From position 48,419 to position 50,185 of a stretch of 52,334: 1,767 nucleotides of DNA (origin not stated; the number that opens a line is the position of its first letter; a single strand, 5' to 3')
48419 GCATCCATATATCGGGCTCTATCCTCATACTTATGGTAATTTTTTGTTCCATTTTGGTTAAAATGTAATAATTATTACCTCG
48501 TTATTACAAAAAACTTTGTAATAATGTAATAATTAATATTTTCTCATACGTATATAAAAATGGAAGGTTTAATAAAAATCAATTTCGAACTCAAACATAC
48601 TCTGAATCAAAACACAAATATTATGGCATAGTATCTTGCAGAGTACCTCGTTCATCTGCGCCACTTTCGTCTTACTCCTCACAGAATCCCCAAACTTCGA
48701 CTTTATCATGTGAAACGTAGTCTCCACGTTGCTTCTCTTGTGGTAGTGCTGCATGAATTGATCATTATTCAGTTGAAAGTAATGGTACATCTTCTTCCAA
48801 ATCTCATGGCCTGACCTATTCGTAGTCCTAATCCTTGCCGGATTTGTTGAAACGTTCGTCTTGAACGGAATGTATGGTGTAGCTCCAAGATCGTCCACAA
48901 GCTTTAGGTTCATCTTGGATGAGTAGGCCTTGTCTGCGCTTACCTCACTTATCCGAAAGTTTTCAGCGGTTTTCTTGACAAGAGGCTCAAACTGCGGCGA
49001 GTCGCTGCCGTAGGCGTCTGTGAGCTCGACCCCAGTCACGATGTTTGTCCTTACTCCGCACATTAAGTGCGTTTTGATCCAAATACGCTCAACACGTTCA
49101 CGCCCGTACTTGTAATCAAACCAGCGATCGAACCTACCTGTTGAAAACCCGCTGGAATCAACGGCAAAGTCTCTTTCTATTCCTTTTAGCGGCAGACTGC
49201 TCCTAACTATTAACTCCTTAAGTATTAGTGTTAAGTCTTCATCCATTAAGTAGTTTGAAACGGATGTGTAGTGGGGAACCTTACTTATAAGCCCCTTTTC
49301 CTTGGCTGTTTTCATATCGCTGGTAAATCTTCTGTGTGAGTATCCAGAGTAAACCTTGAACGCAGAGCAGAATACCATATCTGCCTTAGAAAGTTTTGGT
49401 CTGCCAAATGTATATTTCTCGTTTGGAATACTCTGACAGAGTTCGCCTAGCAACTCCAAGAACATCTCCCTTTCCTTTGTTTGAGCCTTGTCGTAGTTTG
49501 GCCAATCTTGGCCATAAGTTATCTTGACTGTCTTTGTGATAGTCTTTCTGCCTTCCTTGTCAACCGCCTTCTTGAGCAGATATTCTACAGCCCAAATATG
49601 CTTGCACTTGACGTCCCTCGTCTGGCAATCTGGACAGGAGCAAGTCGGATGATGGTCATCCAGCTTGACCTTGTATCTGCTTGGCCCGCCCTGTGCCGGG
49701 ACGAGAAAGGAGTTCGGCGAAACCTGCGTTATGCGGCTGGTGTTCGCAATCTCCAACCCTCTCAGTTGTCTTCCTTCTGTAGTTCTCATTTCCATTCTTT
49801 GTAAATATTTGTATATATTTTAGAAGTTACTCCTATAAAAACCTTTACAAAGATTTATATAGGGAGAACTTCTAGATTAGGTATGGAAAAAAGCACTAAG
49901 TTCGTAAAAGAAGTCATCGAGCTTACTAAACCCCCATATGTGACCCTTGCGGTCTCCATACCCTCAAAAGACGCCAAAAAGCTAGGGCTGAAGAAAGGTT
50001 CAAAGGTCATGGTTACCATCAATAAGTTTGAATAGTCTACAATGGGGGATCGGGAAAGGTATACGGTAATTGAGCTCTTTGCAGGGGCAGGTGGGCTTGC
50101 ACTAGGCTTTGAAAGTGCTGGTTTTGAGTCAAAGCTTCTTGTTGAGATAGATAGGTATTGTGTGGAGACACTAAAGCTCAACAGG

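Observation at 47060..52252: Complete defence-cargo transposon defined by 16-bp TIRs and an 11-bp TSD, with a central SWIM-DDE transposase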

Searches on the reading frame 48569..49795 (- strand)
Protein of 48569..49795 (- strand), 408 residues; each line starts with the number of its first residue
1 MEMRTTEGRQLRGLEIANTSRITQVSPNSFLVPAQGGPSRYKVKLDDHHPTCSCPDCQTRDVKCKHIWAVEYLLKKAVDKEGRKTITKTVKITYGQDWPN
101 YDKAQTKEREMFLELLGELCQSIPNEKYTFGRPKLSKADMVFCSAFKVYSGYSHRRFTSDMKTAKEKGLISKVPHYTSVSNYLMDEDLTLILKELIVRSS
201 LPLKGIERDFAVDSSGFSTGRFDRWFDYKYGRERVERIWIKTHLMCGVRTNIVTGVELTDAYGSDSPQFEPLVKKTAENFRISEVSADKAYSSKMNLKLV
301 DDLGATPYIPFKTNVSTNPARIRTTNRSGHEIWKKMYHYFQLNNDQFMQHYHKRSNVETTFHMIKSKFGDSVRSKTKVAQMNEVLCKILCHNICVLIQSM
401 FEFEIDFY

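Call 5: search_protein_families(library=pfam, proteins=[window:48569-49795:-], max_evalue=0.01)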
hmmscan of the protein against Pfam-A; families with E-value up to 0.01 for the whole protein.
window:48569-49795:- (408 aa): 2 families
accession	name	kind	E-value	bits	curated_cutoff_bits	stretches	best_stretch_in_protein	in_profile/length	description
PF01609.27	DDE_Tnp_1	-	7.3e-25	88.3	23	1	207-393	4-200/200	Transposase DDE domain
PF04434.22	SWIM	-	0.00038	20.4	19.6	1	41-74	1-37/38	SWIM zinc finger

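Call 12: find_homologous_proteins(query=window:48569-49795:-)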
Query window:48569-49795:- (408 aa): 7459 proteins with E <= 0.001 among 8000 candidates; the best 120 are listed.
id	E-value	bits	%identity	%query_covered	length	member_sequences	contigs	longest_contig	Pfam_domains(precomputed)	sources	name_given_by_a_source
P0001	8.2e-281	949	100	100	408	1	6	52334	PF01609.28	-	-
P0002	6.0e-222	755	77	99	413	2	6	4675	PF01609.28,PF04434.23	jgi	jgi:transposase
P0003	2.1e-213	727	75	99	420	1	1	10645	PF01609.28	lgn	-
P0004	3.3e-211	719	74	99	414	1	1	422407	PF01609.28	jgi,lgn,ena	-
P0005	1.2e-160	553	61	99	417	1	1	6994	PF01609.28,PF04434.23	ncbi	-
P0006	7.2e-156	537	58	99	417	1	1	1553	PF01609.28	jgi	jgi:transposase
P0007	1.6e-155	536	60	98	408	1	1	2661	PF01609.28,PF04434.23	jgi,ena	jgi:transposase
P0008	2.0e-155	536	59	98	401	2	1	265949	PF01609.28,PF04434.23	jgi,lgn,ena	-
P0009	5.9e-154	531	60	98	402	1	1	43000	PF01609.28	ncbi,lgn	-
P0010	2.6e-152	526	57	97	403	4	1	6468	PF01609.28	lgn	-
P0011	7.1e-152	524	58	98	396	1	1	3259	PF01609.28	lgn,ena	-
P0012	1.9e-151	523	58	98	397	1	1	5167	PF01609.28,PF04434.23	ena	-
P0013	2.1e-151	523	57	99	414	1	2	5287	PF01609.28,PF04434.23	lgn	-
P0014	3.6e-151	522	58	98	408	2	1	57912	PF01609.28,PF04434.23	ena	-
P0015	1.1e-150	520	58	98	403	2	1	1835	PF01609.28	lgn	-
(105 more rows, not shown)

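Call 13: search_protein_families(library=ncbifam, proteins=[window:48569-49795:-], max_evalue=0.01)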
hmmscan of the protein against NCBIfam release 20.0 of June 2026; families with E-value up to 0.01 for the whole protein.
window:48569-49795:- (408 aa): 9 families
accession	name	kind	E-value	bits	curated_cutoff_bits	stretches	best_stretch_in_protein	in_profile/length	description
NF033579.1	transpos_IS5_2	equivalog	7.4e-39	133.9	140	1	127-393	34-287/289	IS5 family transposase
NF033551.1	transpos_IS1182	equivalog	1.9e-15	56.7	270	1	241-313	269-343/488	IS1182 family transposase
NF033592.1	transpos_IS4_1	equivalog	2.4e-09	36.8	115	2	343-397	276-331/332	IS4 family transposase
NF033593.1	transpos_ISNCY_1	equivalog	2.6e-07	29.7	325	1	249-304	310-367/444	ISNCY family transposase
NF033581.1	transpos_IS5_4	equivalog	7.7e-07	28.7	140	1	240-374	155-264/285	IS5 family transposase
NF033580.1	transpos_IS5_3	equivalog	3.7e-06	26.7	110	1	240-321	128-207/258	IS5 family transposase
NF033559.2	transpos_IS1634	equivalog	5.6e-05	22.3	100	0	342-369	370-397/483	IS1634 family transposase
NF033520.1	transpos_IS982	equivalog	0.0013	18.4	130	0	347-394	194-242/243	IS982 family transposase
NF053675.1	pilus_reg_Snf2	equivalog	0.0041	15.2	1100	1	12-91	12-88/1029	pilus expression-regulating Snf2 family helicase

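Call 14: find_encoding_contigs(protein=P0004, flank=8000, max_places=4)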
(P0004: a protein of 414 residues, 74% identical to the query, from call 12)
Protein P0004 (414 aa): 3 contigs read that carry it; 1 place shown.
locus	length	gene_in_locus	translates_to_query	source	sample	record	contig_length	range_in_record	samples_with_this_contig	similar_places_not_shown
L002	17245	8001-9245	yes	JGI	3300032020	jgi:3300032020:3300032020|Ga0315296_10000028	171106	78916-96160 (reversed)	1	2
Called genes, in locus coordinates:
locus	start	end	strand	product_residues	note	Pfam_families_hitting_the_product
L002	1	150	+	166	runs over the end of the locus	-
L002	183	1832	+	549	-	PF09843:DUF2070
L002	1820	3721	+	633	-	PF00270:DEAD (weak), PF04851:ResIII (faint), PF06733:DEAD_2, PF13307:Helicase_C_2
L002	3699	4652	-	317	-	PF08271:Zn_Ribbon_TF, PF00382:TFIIB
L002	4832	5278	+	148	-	-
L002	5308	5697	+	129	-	PF03852:Vsr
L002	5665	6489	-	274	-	PF12728:HTH_17 (weak)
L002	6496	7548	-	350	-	PF00145:DNA_methylase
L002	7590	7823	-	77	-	-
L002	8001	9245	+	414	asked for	PF01609:DDE_Tnp_1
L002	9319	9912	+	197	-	PF00574:CLP_protease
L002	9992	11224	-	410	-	PF00999:Na_H_Exchanger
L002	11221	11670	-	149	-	PF00571:CBS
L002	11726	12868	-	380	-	PF00278:Orn_DAP_Arg_deC, PF02784:Orn_Arg_deC_N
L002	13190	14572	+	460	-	-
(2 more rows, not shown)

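Call 15: find_encoding_contigs(protein=P0003, flank=8000, max_places=4)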
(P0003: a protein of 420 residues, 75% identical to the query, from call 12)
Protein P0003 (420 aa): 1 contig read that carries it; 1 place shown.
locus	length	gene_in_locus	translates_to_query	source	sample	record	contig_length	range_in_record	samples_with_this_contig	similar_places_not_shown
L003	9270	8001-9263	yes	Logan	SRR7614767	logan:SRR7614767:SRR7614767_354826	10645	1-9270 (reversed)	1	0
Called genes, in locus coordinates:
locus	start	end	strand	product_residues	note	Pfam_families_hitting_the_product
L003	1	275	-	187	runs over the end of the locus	-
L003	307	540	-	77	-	-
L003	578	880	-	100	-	-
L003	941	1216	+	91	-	PF10437:Lip_prot_lig_C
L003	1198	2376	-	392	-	PF00465:Fe-ADH, PF13685:Fe-ADH_2, PF25137:ADH_Fe_C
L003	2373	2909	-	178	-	PF24336:DUF7504 (weak), PF06745:ATPase (weak)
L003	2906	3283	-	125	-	PF00072:Response_reg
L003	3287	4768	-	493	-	PF08447:PAS_3, PF00989:PAS, PF08448:PAS_4, PF13426:PAS_9, PF08447:PAS_3, PF00512:HisKA, PF02518:HATPase_c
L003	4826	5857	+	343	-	-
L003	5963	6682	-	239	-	-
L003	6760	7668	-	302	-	-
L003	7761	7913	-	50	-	-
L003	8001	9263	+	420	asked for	PF01609:DDE_Tnp_1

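Call 16: find_encoding_contigs(protein=P0002, flank=8000, max_places=6)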
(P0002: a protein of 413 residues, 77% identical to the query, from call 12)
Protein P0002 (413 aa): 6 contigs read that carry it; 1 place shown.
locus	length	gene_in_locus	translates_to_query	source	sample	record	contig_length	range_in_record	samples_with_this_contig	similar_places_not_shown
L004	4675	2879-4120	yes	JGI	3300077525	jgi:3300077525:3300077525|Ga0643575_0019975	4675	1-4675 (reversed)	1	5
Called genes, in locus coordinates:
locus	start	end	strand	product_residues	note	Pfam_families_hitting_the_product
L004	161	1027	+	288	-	PF09561:RE_HpaII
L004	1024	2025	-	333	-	PF00145:DNA_methylase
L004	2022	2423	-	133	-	PF03852:Vsr, PF04480:DUF559 (faint)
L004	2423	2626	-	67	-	-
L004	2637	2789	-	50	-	-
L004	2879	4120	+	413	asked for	PF04434:SWIM (faint), PF01609:DDE_Tnp_1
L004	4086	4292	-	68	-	-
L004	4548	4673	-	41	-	?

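Call 25: find_related_loci(query=A1, collection=genome_contigs, flank=10000)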
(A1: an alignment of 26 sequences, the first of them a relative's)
Query A1 (408 aa) in genome_contigs; peptide patterns used: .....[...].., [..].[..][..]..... (x = any residue, [..] = any of these).
599 stretches matched a pattern (row limit reached: there are more); 550 encode a relative of the query (tblastn E <= 1e-3); the best 80 are kept; 80 distinct loci.
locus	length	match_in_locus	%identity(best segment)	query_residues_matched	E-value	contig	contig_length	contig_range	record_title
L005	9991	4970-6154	54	7-406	1e-152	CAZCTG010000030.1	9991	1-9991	MAG TPA_asm: uncultured archaeon isolate SRP323688_co1_113 genome assembly, contig: NODE_10051_length_9991_cov_7.113929,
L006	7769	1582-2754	55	9-406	9e-150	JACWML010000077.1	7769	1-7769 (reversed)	MAG: Methanomicrobia archaeon isolate SPRUCE.2015.31.metabat2.23 SPRUCE.2015.31_scaffold_7092, whole genome shotgun sequ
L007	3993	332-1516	55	7-406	2e-153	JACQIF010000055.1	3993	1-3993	MAG: Candidatus Aenigmatarchaeota archaeon isolate NC_groundwater_1118_Ag_S-0.1um_53_25 S_p1_S3_coassembly_k141_1472003,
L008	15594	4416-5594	54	7-406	4e-147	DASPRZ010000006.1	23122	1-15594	MAG TPA_asm: Candidatus Acidiferrales bacterium isolate SMAG_U12238 k141_1770964, whole genome shotgun sequence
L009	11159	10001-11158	55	9-402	8e-147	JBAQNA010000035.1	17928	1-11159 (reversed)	MAG: Candidatus Aenigmatarchaeota archaeon isolate MFD12050_ilm_asm_bin17 k127_39631, whole genome shotgun sequence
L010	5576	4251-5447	53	7-406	1e-147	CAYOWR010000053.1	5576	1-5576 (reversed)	MAG TPA_asm: uncultured Methanosarcinales archaeon isolate binchicken_co251_888 genome assembly, contig: NODE_20904_leng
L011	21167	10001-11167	55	8-405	3e-146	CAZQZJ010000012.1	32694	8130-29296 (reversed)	MAG TPA_asm: uncultured Methanosarcinales archaeon isolate binchicken_co248_369 genome assembly, contig: NODE_1108_lengt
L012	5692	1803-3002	54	1-405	5e-147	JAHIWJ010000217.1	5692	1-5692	MAG: Nanoarchaeota archaeon isolate MM_PW_MetaG.mb.4 MM_PW_MetaG.mb.4_k141_853731, whole genome shotgun sequence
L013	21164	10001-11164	56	6-405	2e-145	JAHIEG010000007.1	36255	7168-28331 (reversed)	MAG: Nanoarchaeota archaeon isolate KR11_0.1_MetaG.mb.112 KR11_0.1_MetaG.mb.112_k141_469666, whole genome shotgun sequen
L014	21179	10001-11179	55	7-406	3e-145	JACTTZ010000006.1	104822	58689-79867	MAG: Methanomicrobia archaeon isolate SPRUCE.2016.33.metabat2.67 SPRUCE.2016.33_scaffold_84, whole genome shotgun sequen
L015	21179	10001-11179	53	7-406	3e-145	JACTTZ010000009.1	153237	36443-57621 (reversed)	MAG: Methanomicrobia archaeon isolate SPRUCE.2016.33.metabat2.67 SPRUCE.2016.33_scaffold_116, whole genome shotgun seque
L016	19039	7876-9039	54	7-405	1e-144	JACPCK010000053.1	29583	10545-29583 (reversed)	MAG: Chloroflexi bacterium isolate NC_groundwater_281_Ag_S-0.65um_61_16 S6_GD2017_2_S65_scaffold_902, whole genome shotg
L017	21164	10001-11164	55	9-405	1e-143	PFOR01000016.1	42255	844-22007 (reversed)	MAG: Candidatus Pacearchaeota archaeon CG_4_10_14_0_2_um_filter_35_33 CG_4_10_14_0.2_scaffold_212_c, whole genome shotgu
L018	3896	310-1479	53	9-405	2e-147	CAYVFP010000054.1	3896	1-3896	MAG TPA_asm: Candidatus Woesearchaeota archaeon isolate SRP252850_co1_307 genome assembly, contig: NODE_42793_length_389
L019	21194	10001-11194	53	1-405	2e-143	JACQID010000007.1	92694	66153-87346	MAG: Candidatus Aenigmatarchaeota archaeon isolate NC_groundwater_1116_Ag_S-0.1um_45_568 S_p1_S3_coassembly_k141_1294994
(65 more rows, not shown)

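Call 37: search_protein_families(library=pfam, alignment_id=A2, max_evalue=0.00001)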
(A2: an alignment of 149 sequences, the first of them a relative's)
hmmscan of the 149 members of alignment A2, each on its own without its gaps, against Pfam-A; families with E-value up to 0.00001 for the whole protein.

A. member 1, L002:4832-5275:+ (148 aa): 0 families

B. families by the number of members that match (of 149 scanned): 58 families (the first 25 are shown)
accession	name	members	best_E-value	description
PF02384.22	N6_Mtase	14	2.2e-59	N-6 DNA Methylase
PF07669.17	Eco57I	11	5.9e-42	Eco57I restriction-modification methylase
PF01555.25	N6_N4_Mtase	7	1.9e-50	DNA methylase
PF01170.24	UPF0020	7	2.3e-12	RMKL-like, methyltransferase domain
PF20473.4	MmeI_Mtase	5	3.5e-15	MmeI, DNA-methyltransferase domain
PF00145.23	DNA_methylase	4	1.8e-79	C-5 cytosine-specific DNA methylase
PF01420.25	Methylase_S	3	1.2e-34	Type I restriction modification DNA specificity domain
PF13366.12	PDDEXK_3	3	3.2e-28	PD-(D/E)XK nuclease superfamily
PF12705.13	PDDEXK_1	3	5.6e-27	PD-(D/E)XK nuclease superfamily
PF13588.12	HSDR_N_2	3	4.3e-17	Type I restriction enzyme R protein N terminus (HSDR_N)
PF04313.20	HSDR_N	3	2.9e-10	Type I restriction enzyme R protein N terminus (HSDR_N)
PF22722.2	NA-iREase1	3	4.2e-09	NACHT-associated inactive Restriction Endonuclease 1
PF04851.21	ResIII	2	2e-23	Type III restriction enzyme, res subunit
PF03852.21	Vsr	2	2e-21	DNA mismatch endonuclease Vsr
PF12950.13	TaqI_C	2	4.3e-16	TaqI-like C-terminal specificity domain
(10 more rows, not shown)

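Call 72: search_dna_similar(query=window:48569-49795:-, collection=plasmids, mode=protein, max_rows=25, rows=spread)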
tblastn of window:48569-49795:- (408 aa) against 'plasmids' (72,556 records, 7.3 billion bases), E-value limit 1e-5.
The search stops at 5000 records and this limit was reached: more records match than are counted here, and every count below describes the 5000 best-scoring records only.
Records with a match: at least 5000; places in all: 7761; records where one place covers at least 80% of the query: 20.
Best place of each record, by identity: <60% 5000.
By first word of the organism name: Klebsiella 2535; Escherichia 733; Acinetobacter 485; Enterobacter 382; Salmonella 231; Citrobacter 128; Vibrio 95; Shigella 51; Pseudosulfitobacter 32; Paracoccus 31; and 73 more.
By predicted mobility (MOB-suite, as given by PLSDB): conjugative 2980; non-mobilizable 1066; mobilizable 954.
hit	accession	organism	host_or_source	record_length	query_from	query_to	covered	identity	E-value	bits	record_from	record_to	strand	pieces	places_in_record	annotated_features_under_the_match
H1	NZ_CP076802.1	Acinetobacter baumannii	Homo sapiens,peritoneal liquid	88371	89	392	73%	27.4%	1e-7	82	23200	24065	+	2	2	none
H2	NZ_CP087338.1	Acinetobacter baumannii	Homo sapiens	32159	89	392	75%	25.1%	5e-9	66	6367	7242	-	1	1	IS5 family transposase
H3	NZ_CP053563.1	Thioclava electrotropha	cultured cells,marine sediment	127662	96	392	73%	25.2%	3e-11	73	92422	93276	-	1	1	IS5 family transposase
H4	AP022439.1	Raoultella planticola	-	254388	79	392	77%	23.1%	5e-7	60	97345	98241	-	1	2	IS5 family transposase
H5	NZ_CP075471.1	Escherichia coli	pig,genome,pig farm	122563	79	392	77%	22.8%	5e-7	60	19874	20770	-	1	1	IS5-like element IS903B family transposase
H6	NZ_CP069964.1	Klebsiella pneumoniae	Homo sapiens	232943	79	392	77%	22.8%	5e-7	60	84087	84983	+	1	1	IS5-like element IS903B family transposase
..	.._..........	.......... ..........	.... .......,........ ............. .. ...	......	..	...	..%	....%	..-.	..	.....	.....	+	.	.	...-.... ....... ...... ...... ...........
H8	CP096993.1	Enterobacter hormaechei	-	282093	79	392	77%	22.8%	5e-7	59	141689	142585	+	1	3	IS5-like element IS903B family transposase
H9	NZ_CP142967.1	Klebsiella pneumoniae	Homo sapiens,cell culture,rectal swab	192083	79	392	77%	22.8%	7e-7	59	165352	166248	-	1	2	IS5-like element IS903B family transposase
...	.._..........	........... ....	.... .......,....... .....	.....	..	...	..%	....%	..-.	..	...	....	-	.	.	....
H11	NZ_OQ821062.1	Klebsiella pneumoniae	-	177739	79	392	77%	22.6%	9e-7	59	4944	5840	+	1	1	IS5-like element IS903B family transposase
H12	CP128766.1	Klebsiella pneumoniae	Homo sapiens,lung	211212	79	392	77%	22.6%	9e-7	59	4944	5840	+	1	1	IS5-like element IS903B family transposase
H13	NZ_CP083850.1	Enterobacter hormaechei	Homo sapiens,blood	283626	79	392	77%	22.6%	1e-6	59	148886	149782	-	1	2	IS5-like element IS903B family transposase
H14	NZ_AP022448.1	Enterobacter kobei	-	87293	79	392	77%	22.6%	1e-6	59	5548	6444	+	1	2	IS5-like element IS903B family transposase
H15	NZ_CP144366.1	Escherichia coli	Homo sapiens,urine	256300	79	392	77%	22.6%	1e-6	59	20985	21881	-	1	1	IS5-like element IS903B family transposase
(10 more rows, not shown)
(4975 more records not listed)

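Call 73: search_dna_similar(query=window:48569-49795:-, collection=plasmids, mode=protein, max_rows=24, rows=best)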
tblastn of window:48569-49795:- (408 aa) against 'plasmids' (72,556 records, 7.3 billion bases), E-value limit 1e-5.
The search stops at 5000 records and this limit was reached: more records match than are counted here, and every count below describes the 5000 best-scoring records only.
Records with a match: at least 5000; places in all: 7761; records where one place covers at least 80% of the query: 20.
Best place of each record, by identity: <60% 5000.
By first word of the organism name: Klebsiella 2535; Escherichia 733; Acinetobacter 485; Enterobacter 382; Salmonella 231; Citrobacter 128; Vibrio 95; Shigella 51; Pseudosulfitobacter 32; Paracoccus 31; and 73 more.
By predicted mobility (MOB-suite, as given by PLSDB): conjugative 2980; non-mobilizable 1066; mobilizable 954.
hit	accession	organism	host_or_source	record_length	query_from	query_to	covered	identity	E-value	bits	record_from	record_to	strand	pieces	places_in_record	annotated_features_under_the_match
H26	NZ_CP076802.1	Acinetobacter baumannii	Homo sapiens,peritoneal liquid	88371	89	392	73%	27.4%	1e-7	82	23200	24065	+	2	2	none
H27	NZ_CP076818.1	Acinetobacter baumannii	Homo sapiens,sacrum ulcer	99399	89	392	73%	27.4%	1e-7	82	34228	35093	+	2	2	none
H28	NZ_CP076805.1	Acinetobacter baumannii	Homo sapiens,endotracheal aspirate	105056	89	392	73%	27.4%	1e-7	82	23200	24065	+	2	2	none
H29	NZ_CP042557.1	Acinetobacter baumannii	Whole organism,Room 7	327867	89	392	73%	27.4%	1e-7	82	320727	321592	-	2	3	none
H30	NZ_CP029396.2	Acinetobacter defluvii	pure culture,sewage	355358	89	392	73%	27.4%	1e-7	82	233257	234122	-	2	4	none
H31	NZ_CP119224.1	Acinetobacter proteolyticus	Homo sapiens,blood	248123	89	392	73%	27.4%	1e-7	82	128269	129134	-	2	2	none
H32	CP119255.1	Acinetobacter johnsonii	Homo sapiens,blood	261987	89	392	73%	27.4%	1e-7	82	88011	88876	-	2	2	none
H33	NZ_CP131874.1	Acinetobacter pittii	-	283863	89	392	73%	27.4%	1e-7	82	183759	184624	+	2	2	none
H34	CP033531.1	Acinetobacter pittii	Homo sapiens,Bacterial culture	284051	89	392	73%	27.4%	1e-7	82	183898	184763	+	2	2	none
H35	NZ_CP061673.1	Acinetobacter seifertii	Homo sapiens,blood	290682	89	392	73%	27.4%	1e-7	82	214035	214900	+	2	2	none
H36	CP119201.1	Acinetobacter johnsonii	Homo sapiens,blood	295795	89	392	73%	27.4%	1e-7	82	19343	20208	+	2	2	none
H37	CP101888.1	Acinetobacter baumannii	Homo sapiens,catheter tip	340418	89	392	73%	27.4%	1e-7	82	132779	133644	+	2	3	none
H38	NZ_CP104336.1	Acinetobacter baumannii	Homo sapiens,blood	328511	89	392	73%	27.4%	1e-7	82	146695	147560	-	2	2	none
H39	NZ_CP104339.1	Acinetobacter baumannii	Homo sapiens,Wound/Abscess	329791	89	392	73%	27.4%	1e-7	82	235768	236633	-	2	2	none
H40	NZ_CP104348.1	Acinetobacter baumannii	Homo sapiens,sputum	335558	89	392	73%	27.4%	1e-7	82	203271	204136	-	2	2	none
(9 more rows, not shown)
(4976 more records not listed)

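Call 81: get_annotated_region(hit=H5, flank=300)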
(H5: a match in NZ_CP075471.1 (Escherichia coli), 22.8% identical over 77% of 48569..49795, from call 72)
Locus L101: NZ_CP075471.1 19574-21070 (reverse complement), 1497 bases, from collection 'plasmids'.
description: Escherichia coli strain NT1F25 plasmid pNT1F25-tetX4, complete sequence
organism: Escherichia coli (NCBI taxid 562)
taxonomy: Bacteria; Pseudomonadota; Gammaproteobacteria; Enterobacterales; Enterobacteriaceae; Escherichia; Escherichia coli
host: -; source: pig,genome,pig farm; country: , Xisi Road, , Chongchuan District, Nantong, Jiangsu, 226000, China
typing (MOB-suite, as given by PLSDB): non-mobilizable; replicon IncFIA,IncFIB,IncX1
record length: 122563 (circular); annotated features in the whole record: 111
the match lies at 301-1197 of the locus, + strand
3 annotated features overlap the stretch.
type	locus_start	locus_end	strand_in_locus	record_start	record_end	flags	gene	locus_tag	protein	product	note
CDS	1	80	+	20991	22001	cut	-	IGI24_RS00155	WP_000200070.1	RepB family plasmid replication initiator protein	GO:0006270 - DNA replication initiation [Evidence IEA]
CDS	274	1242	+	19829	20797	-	-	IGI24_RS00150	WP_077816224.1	IS5-like element IS903B family transposase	GO:0006313 - DNA transposition [Evidence IEA]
CDS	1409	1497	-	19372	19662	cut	-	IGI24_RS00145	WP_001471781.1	hypothetical protein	-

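Call 91: find_encoding_contigs(protein=P0001, flank=8000, max_places=10)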
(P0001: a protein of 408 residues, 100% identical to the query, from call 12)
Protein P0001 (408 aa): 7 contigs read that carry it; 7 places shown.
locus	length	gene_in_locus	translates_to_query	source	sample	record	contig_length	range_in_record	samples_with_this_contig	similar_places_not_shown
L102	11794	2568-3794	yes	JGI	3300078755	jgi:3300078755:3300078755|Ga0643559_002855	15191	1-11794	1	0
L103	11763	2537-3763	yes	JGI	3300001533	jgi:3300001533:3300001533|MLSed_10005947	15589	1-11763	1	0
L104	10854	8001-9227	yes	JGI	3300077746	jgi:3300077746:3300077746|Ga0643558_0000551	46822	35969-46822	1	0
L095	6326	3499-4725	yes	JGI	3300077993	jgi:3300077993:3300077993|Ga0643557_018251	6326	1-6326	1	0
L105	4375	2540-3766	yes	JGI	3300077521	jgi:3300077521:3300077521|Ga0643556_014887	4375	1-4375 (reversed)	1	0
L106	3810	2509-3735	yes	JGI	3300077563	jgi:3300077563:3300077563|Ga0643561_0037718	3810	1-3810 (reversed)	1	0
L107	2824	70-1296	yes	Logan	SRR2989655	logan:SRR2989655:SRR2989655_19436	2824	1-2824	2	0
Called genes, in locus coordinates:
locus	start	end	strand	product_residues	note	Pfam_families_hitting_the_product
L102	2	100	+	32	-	?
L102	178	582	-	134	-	PF03852:Vsr, PF18741:MTES_1575 (faint), PF04480:DUF559 (weak)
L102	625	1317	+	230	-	PF09553:RE_Eco47II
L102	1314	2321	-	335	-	PF00145:DNA_methylase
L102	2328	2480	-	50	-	-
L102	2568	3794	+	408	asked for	PF01609:DDE_Tnp_1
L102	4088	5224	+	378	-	-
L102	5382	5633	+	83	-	PF01191:RNA_pol_Rpb5_C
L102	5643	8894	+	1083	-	PF04563:RNA_pol_Rpb2_1, PF04561:RNA_pol_Rpb2_2, PF04565:RNA_pol_Rpb2_3, PF04566:RNA_pol_Rpb2_4, PF00562:RNA_pol_Rpb2_6, PF04560:RNA_pol_Rpb2_7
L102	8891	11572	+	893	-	PF04997:RNA_pol_Rpb1_1, PF00623:RNA_pol_Rpb1_2, PF04983:RNA_pol_Rpb1_3, PF05000:RNA_pol_Rpb1_4, PF04998:RNA_pol_Rpb1_5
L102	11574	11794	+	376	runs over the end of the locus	PF04998:RNA_pol_Rpb1_5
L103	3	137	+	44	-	?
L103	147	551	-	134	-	PF03852:Vsr, PF18741:MTES_1575 (faint), PF04480:DUF559 (weak)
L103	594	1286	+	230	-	PF09553:RE_Eco47II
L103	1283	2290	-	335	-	PF00145:DNA_methylase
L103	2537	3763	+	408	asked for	PF01609:DDE_Tnp_1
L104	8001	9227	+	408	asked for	PF01609:DDE_Tnp_1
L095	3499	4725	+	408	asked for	PF01609:DDE_Tnp_1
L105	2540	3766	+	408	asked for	PF01609:DDE_Tnp_1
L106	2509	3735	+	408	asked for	PF01609:DDE_Tnp_1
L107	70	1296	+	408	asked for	PF01609:DDE_Tnp_1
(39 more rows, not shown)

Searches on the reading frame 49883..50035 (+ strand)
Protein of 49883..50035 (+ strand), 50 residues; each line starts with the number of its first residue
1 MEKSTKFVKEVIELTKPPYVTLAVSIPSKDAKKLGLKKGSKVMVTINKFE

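Call 5: search_protein_families(library=pfam, proteins=[window:49883-50035:+], max_evalue=0.01)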
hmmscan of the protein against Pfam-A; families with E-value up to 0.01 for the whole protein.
window:49883-50035:+ (50 aa): 2 families
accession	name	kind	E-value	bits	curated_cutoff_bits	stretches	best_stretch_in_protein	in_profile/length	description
PF03459.23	TOBE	-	0.0002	22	22.3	1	11-47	22-58/64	TOBE domain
PF04014.23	MazE_antitoxin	-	0.00099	19.5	24.7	1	21-46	7-32/48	Antidote-toxin recognition MazE, bacterial antitoxin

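Call 13: search_protein_families(library=ncbifam, proteins=[window:49883-50035:+], max_evalue=0.01)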
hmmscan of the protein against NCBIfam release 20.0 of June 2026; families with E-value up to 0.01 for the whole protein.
window:49883-50035:+ (50 aa): 2 families
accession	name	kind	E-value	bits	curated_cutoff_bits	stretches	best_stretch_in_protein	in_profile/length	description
TIGR01439.1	lp_hng_hel_AbrB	domain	0.00049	19.8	28.3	1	24-46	10-33/44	transcriptional regulator, AbrB family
NF050106.1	TA_MazE_antitoxin_Deino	equivalog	0.0065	16.7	65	1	24-47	3-26/65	type II toxin-antitoxin system MazE family antitoxin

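Call 54: search_protein_families(library=padloc, proteins=[window:49883-50035:+], max_evalue=0.01)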
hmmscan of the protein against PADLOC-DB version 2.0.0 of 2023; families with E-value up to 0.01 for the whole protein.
window:49883-50035:+ (50 aa): 0 families
